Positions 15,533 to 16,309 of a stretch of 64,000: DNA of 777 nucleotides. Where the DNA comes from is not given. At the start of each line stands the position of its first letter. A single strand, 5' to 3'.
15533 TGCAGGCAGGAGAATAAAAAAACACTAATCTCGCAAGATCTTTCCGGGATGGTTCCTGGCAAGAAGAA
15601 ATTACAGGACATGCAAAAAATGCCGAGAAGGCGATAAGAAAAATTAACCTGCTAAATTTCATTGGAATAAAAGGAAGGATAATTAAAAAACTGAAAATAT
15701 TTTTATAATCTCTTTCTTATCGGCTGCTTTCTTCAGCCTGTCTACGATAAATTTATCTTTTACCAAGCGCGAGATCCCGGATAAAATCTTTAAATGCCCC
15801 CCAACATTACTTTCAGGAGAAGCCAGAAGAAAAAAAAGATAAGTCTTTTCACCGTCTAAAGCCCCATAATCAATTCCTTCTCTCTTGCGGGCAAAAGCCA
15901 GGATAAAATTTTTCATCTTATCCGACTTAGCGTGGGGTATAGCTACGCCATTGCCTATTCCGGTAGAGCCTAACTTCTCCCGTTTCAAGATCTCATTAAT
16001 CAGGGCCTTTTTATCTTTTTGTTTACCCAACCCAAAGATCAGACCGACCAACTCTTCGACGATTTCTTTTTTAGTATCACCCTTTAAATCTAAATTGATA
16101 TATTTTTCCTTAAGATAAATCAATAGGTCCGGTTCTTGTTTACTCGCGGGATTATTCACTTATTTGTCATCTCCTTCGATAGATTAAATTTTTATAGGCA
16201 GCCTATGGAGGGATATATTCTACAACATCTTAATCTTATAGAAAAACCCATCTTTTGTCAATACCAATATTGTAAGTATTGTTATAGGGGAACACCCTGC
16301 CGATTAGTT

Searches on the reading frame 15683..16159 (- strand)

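Call 6: search_protein_families(library=pfam, proteins=[window:15683-16159:-], max_evalue=0.01)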
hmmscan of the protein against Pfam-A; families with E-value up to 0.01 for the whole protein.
window:15683-16159:- (158 aa): 1 family
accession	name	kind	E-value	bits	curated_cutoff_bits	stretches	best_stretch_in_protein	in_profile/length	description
PF00359.27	PTS_EIIA_2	-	6.1e-36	124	27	1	15-156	2-142/144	Phosphoenolpyruvate-dependent sugar phosphotransferase system, EIIA 2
